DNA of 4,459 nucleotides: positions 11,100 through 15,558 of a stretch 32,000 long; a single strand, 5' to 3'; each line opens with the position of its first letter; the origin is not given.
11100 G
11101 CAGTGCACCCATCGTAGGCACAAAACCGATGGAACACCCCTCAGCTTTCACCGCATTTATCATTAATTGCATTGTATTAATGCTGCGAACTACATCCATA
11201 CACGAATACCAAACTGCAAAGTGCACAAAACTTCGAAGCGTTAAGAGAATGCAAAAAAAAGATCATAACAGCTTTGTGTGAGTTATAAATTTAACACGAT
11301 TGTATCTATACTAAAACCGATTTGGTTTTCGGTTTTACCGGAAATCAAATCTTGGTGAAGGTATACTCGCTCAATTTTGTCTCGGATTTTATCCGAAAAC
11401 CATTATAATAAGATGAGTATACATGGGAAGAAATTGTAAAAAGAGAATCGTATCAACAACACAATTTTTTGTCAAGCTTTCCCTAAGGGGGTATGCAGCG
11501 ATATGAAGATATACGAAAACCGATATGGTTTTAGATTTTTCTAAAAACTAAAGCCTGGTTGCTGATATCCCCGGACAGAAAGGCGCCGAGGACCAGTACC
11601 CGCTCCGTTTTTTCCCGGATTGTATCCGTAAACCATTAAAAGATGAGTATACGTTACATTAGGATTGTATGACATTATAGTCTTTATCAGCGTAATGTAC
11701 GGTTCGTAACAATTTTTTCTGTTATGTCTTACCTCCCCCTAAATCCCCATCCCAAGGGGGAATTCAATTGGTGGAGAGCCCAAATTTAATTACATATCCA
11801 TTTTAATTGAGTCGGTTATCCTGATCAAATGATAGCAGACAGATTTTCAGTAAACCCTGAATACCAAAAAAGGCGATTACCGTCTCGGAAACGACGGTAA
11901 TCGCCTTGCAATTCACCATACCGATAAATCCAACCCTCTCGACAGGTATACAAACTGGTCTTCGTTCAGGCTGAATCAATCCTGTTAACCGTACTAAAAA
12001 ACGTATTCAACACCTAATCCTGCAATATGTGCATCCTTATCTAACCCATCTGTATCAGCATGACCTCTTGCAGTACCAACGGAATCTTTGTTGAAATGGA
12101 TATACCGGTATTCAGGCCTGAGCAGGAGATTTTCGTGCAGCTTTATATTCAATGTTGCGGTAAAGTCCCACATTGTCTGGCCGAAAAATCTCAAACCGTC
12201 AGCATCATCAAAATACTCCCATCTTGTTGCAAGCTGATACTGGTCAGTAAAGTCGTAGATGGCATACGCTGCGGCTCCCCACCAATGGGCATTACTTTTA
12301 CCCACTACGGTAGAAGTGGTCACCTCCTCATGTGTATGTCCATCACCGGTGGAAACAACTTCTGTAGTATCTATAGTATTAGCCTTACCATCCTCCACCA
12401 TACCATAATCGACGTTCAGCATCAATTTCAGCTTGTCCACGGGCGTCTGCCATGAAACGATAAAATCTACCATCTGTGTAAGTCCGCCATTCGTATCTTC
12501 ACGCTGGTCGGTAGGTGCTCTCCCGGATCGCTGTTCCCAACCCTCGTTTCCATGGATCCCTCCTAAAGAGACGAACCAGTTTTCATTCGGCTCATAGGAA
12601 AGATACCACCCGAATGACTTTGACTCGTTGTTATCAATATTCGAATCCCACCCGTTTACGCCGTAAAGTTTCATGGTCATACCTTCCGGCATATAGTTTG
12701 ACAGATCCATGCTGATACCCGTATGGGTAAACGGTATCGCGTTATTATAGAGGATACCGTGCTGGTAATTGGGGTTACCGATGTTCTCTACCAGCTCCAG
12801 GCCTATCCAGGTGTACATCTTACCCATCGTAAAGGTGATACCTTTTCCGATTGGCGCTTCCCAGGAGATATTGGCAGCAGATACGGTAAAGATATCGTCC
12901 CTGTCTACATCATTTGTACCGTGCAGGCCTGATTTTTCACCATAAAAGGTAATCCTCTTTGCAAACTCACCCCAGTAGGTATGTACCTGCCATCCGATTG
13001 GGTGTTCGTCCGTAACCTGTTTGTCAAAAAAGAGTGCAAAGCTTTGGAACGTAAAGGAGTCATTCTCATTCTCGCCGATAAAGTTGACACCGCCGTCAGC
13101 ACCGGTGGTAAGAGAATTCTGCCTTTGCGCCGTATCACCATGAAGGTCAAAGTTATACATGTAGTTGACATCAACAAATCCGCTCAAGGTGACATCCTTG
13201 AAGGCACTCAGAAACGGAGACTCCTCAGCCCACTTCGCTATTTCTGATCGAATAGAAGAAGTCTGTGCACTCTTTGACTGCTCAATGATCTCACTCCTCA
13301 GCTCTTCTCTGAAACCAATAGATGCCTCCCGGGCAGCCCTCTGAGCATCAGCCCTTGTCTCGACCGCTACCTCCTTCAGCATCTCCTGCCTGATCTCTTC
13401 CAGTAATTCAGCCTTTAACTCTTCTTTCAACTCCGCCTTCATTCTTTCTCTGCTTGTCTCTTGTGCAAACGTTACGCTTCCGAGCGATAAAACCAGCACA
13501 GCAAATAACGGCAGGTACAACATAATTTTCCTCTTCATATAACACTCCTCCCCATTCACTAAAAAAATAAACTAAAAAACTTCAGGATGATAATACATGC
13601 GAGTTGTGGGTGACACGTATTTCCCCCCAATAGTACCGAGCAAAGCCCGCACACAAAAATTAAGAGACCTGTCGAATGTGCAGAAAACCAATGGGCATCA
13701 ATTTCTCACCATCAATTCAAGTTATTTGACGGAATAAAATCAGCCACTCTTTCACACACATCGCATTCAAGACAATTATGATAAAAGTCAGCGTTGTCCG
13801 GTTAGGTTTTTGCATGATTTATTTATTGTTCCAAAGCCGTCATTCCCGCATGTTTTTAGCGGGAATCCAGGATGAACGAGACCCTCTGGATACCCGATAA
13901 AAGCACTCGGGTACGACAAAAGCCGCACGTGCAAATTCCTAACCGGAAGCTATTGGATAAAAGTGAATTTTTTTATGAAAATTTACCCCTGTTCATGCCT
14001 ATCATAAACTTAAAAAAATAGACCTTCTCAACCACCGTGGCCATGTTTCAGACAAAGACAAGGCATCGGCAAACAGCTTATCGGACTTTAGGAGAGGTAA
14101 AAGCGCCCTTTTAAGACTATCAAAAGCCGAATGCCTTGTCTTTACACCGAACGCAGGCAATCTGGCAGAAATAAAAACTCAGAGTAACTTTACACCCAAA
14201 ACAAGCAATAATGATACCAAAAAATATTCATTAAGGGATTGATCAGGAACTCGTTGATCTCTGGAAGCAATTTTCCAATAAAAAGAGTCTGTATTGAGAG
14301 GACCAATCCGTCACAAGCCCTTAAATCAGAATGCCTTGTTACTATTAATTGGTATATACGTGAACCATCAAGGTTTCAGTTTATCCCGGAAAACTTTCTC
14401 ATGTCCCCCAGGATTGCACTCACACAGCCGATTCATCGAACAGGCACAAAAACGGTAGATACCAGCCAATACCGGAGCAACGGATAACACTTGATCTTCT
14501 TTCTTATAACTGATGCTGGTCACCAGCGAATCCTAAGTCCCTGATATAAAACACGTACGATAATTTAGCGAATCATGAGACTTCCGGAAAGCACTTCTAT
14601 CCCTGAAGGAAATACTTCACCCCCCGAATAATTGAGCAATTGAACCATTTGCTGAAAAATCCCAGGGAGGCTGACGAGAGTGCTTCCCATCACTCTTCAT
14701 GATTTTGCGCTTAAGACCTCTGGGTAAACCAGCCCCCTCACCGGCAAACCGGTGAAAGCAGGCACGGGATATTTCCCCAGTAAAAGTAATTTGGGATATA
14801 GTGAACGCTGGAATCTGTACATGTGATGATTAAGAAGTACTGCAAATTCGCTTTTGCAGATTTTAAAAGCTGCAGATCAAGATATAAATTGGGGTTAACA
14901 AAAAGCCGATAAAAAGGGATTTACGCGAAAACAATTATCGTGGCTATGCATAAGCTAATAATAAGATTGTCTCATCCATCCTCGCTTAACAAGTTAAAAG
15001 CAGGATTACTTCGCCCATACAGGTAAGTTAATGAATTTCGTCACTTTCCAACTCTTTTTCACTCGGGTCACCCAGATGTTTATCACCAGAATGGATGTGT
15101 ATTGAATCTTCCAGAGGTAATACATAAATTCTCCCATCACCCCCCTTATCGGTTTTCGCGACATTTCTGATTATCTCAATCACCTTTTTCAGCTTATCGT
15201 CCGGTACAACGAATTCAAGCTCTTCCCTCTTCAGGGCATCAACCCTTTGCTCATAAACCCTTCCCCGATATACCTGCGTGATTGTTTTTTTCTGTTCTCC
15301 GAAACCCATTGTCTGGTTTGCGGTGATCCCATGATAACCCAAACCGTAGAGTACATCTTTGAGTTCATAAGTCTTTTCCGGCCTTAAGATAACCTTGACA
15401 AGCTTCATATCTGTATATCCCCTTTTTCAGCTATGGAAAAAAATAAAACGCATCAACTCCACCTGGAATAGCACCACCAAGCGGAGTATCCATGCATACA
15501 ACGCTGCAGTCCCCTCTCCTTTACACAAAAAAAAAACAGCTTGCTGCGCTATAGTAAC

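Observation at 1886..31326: Nine copies of a ~140-bp hairpin-rich intergenic repeat with terminal inverted repeats (MITE/REP-like) in 32 kb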

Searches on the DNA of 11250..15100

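Call 62: search_rna_families(source=window, start=11250, end=15100, threshold=evalue, max_evalue=1)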
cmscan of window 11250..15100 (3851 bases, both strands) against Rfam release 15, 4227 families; matches with E-value up to 1: 0.
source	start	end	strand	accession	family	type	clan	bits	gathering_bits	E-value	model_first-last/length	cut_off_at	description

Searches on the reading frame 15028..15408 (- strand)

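Call 9: search_protein_families(library=pfam, proteins=[window:15028-15408:-])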
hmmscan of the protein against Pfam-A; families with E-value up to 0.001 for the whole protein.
window:15028-15408:- (126 aa): 1 family
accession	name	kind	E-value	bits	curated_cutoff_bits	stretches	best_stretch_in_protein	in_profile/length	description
PF00543.27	P-II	-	6.8e-20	71.8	25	1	1-107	1-100/102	Nitrogen regulatory protein P-II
